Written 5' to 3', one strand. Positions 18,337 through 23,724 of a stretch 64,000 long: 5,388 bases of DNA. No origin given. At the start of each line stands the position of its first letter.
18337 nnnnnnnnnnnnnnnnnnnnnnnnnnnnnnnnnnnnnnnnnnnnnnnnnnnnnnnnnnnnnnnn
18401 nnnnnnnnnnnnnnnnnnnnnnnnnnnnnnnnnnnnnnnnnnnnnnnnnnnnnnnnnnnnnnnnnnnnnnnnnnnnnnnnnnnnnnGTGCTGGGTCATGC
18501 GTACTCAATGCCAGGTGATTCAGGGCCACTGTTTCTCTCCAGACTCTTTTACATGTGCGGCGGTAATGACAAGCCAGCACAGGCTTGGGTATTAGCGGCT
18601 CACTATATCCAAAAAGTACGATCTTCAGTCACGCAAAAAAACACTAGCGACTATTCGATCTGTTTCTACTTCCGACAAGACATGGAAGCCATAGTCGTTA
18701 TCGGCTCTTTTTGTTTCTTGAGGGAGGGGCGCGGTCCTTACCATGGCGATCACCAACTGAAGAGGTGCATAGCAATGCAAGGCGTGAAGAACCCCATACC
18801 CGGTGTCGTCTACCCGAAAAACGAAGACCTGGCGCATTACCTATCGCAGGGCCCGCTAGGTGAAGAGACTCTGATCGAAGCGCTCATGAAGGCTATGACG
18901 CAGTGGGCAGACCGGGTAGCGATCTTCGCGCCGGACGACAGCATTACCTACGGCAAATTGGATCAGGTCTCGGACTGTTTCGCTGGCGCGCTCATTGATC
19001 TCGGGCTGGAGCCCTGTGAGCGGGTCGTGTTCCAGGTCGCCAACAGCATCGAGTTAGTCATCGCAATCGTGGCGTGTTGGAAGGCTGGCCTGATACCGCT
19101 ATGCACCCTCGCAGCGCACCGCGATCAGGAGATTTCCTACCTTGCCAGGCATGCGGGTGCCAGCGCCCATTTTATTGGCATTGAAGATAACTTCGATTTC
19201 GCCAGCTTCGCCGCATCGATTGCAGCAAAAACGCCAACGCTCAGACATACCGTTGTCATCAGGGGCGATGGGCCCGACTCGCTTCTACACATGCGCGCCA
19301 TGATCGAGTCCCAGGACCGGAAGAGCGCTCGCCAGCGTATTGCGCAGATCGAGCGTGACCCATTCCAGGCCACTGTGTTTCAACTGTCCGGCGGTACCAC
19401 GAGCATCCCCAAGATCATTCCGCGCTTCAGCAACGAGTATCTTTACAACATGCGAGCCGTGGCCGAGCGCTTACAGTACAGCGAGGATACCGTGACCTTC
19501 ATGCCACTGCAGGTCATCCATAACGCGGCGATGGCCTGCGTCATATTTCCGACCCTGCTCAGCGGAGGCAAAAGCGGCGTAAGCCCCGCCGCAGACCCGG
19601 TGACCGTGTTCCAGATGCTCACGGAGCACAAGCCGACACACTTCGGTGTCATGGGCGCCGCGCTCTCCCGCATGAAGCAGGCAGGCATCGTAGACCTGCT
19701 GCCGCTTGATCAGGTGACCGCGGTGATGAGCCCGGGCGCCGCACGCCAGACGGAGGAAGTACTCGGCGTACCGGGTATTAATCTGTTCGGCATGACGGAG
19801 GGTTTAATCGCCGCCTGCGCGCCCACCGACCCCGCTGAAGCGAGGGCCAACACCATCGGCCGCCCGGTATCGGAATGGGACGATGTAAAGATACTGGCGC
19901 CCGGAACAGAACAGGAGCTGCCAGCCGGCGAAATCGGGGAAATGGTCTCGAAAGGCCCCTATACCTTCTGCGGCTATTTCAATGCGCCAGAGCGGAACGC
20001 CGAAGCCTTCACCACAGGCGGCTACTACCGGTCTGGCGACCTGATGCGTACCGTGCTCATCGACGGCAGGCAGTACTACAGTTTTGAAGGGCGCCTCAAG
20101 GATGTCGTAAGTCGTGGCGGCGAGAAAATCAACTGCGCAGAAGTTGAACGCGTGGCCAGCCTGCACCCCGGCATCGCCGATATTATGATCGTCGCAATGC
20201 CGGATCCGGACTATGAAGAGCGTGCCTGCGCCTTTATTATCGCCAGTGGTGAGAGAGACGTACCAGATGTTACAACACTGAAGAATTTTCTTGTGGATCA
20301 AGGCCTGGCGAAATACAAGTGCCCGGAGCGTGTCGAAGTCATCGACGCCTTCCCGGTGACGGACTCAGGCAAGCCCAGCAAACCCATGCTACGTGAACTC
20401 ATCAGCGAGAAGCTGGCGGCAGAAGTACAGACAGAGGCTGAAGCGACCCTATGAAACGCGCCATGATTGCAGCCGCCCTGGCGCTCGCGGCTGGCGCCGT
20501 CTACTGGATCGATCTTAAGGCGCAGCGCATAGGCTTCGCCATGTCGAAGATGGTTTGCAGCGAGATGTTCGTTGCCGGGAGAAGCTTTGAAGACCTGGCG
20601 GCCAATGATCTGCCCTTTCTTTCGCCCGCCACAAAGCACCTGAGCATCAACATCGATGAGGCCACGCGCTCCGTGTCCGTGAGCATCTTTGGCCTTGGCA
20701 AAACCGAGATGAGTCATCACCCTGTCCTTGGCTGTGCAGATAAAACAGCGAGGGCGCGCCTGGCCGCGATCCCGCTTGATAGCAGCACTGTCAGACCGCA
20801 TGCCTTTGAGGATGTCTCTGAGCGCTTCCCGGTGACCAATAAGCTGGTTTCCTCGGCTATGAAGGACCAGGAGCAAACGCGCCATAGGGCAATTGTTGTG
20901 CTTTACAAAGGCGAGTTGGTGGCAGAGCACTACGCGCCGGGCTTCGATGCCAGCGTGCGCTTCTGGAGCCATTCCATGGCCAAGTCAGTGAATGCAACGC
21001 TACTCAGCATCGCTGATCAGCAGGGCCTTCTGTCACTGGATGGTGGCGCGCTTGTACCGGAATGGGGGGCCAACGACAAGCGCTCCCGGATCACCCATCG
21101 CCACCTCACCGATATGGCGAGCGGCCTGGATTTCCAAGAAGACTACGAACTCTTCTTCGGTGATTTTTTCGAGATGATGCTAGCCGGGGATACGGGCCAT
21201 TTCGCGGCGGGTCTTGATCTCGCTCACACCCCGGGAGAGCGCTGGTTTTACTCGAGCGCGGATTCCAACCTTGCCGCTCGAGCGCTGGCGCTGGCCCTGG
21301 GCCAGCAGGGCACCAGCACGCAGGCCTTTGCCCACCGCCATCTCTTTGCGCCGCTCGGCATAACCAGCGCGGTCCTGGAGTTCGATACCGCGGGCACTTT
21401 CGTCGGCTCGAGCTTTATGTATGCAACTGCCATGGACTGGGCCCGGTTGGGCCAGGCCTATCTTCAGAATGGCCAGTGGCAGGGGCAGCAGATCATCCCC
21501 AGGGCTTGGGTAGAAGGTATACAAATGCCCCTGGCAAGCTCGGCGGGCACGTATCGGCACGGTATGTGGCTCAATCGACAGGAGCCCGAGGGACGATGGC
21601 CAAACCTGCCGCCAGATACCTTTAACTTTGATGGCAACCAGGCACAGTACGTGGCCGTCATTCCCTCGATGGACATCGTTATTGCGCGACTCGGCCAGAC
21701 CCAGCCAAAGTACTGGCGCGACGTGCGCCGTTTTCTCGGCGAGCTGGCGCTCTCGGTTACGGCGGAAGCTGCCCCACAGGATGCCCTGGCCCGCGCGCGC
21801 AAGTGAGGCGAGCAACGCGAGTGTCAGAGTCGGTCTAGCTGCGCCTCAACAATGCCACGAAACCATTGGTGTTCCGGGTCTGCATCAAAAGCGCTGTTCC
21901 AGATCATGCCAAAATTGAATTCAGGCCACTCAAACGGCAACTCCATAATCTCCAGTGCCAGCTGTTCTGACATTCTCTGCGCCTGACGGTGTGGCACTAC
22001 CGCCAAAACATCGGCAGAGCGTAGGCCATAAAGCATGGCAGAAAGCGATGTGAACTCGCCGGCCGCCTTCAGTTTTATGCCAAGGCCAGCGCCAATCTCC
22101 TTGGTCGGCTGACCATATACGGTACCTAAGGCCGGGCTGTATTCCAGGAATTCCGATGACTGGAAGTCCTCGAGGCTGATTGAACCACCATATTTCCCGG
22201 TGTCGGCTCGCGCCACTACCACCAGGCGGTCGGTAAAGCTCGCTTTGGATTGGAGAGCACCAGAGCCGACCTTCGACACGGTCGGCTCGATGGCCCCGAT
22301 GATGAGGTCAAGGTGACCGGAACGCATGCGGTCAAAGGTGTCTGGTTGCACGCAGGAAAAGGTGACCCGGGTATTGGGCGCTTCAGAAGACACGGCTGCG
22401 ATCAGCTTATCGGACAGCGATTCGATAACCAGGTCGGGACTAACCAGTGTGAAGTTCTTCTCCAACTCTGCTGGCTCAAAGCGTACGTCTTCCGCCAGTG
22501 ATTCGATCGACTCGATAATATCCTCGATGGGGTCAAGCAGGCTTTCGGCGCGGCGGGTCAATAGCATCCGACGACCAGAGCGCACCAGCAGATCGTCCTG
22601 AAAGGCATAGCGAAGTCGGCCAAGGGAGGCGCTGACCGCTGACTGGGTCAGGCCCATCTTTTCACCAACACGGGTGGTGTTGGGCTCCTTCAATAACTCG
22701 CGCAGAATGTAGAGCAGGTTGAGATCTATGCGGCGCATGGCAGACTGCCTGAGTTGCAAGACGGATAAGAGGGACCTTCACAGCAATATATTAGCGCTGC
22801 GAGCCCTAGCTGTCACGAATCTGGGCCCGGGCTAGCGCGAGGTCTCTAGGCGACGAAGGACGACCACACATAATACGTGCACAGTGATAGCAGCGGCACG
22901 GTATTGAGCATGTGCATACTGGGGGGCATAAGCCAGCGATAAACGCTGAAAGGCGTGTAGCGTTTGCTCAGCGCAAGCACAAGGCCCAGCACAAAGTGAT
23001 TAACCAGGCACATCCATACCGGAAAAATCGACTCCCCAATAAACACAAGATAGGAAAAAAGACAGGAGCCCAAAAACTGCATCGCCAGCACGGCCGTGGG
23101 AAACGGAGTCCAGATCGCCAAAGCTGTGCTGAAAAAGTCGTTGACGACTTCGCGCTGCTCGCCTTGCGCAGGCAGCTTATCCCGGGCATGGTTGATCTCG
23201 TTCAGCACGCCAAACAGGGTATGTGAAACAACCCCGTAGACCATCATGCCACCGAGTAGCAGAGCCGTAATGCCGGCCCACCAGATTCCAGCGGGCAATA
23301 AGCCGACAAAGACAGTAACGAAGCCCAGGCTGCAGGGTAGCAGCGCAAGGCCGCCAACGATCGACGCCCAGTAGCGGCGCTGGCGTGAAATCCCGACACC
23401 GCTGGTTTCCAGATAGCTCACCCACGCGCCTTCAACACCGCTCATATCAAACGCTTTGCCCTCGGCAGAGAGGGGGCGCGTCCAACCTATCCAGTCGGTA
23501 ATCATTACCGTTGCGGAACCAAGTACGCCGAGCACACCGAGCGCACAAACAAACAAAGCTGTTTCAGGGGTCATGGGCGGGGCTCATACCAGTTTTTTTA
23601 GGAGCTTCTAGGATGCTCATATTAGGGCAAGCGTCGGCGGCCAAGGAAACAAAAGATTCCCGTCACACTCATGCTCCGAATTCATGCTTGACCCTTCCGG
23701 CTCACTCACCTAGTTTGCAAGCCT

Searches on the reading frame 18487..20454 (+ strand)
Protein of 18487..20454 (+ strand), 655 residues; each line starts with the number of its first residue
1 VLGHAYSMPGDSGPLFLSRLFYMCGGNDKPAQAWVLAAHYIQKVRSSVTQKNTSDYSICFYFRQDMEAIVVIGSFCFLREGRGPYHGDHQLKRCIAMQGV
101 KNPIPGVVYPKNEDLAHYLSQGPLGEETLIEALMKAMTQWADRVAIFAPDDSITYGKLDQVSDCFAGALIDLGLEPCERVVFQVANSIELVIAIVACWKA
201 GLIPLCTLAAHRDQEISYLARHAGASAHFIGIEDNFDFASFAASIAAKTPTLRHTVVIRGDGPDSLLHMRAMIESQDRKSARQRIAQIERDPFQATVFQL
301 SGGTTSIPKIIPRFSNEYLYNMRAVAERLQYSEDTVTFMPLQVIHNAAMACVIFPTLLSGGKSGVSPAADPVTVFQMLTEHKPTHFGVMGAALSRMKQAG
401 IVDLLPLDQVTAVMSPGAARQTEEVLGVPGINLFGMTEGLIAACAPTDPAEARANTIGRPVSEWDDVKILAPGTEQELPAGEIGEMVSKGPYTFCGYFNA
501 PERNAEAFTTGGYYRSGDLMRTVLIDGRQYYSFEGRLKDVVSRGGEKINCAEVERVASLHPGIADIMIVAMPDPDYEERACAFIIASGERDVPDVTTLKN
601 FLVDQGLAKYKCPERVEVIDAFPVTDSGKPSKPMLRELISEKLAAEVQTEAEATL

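Call 27: search_protein_families(library=pfam, proteins=[window:18487-20454:+], max_evalue=0.5)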
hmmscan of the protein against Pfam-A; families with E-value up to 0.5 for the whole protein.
window:18487-20454:+ (655 aa): 2 families
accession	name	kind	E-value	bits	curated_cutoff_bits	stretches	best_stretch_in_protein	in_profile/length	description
PF00501.34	AMP-binding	-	9.3e-56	189.7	29.9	1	136-498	4-384/384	AMP-binding enzyme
PF13193.12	AMP-binding_C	-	9.8e-12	46.1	24.5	1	552-629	1-76/76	AMP-binding enzyme C-terminal domain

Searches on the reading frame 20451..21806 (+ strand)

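Call 27: search_protein_families(library=pfam, proteins=[window:20451-21806:+], max_evalue=0.5)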
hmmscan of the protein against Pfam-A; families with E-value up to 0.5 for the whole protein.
window:20451-21806:+ (451 aa): 1 family
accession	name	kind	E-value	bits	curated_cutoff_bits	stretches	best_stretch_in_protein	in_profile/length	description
PF00144.29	Beta-lactamase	-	1.1e-22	81.1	27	1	141-423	12-316/329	Beta-lactamase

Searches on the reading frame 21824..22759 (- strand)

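Call 27: search_protein_families(library=pfam, proteins=[window:21824-22759:-], max_evalue=0.5)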
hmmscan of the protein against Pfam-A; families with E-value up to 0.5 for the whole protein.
window:21824-22759:- (311 aa): 3 families
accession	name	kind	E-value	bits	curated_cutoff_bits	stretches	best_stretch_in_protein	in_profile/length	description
PF03466.25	LysR_substrate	-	3.4e-17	63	28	1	100-307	5-207/209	LysR substrate binding domain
PF00126.33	HTH_1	-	2.8e-11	43.6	26.6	1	13-72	1-60/60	Bacterial regulatory helix-turn-helix protein, lysR family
PF01325.25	Fe_dep_repress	-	0.22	12.2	26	0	15-50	12-47/60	Iron dependent repressor, N-terminal DNA binding domain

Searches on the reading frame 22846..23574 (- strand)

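Call 27: search_protein_families(library=pfam, proteins=[window:22846-23574:-], max_evalue=0.5)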
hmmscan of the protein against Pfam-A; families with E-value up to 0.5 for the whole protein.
window:22846-23574:- (242 aa): 1 family
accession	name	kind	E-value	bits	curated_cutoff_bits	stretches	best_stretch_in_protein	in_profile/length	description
PF20599.3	DUF6796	-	1.2e-06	28.7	26.9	1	12-205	9-192/225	Family of unknown function (DUF6796)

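Call 52: search_protein_families(library=ncbifam, proteins=[window:22846-23574:-], max_evalue=0.01)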
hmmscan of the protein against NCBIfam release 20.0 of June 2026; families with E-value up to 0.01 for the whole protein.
window:22846-23574:- (242 aa): 0 families
